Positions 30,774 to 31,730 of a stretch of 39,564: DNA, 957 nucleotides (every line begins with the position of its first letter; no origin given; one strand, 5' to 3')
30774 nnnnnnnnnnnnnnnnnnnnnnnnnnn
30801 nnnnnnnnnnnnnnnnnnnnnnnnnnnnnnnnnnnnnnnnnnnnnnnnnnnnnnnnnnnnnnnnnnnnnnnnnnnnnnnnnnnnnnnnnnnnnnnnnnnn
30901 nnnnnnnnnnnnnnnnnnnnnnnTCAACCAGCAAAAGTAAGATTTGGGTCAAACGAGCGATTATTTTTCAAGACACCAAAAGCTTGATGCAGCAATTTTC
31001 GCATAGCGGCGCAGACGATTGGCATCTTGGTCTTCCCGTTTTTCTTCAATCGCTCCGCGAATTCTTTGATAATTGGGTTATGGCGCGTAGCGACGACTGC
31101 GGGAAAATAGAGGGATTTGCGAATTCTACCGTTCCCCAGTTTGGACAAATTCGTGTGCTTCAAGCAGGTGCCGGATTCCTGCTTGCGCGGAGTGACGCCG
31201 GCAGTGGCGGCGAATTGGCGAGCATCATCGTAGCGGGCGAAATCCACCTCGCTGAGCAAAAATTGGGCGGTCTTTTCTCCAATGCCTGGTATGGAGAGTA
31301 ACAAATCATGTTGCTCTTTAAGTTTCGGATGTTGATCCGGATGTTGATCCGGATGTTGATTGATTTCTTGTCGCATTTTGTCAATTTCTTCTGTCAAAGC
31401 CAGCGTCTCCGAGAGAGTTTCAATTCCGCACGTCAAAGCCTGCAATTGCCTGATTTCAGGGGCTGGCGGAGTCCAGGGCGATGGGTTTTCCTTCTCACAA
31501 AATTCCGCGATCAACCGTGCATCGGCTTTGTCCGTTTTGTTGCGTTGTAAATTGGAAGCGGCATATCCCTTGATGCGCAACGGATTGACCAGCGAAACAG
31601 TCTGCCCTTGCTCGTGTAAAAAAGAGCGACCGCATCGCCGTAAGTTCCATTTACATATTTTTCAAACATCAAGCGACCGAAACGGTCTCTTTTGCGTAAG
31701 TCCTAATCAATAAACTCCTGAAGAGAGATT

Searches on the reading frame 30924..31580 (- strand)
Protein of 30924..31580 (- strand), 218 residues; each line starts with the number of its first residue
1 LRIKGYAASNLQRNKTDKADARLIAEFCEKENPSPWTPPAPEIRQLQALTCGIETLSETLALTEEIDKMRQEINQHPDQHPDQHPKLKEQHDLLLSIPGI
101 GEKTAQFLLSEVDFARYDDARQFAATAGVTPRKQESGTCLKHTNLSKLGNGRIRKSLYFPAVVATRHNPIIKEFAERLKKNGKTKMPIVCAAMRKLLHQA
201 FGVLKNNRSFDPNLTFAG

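Call 30: search_protein_families(library=pfam, proteins=[window:30924-31580:-], max_evalue=0.001)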
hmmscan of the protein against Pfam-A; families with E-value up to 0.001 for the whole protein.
window:30924-31580:- (218 aa): 3 families
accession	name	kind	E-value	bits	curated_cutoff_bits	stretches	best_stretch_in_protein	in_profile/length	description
PF02371.22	Transposase_20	-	1.1e-21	77.5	21.3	1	92-175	2-86/87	Transposase IS116/IS110/IS902 family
PF01548.23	DEDD_Tnp_IS110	-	7.2e-06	26.3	29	1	3-60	81-139/155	Transposase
PF14520.12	HHH_5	-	0.00097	20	27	0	93-111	3-21/57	Helix-hairpin-helix domain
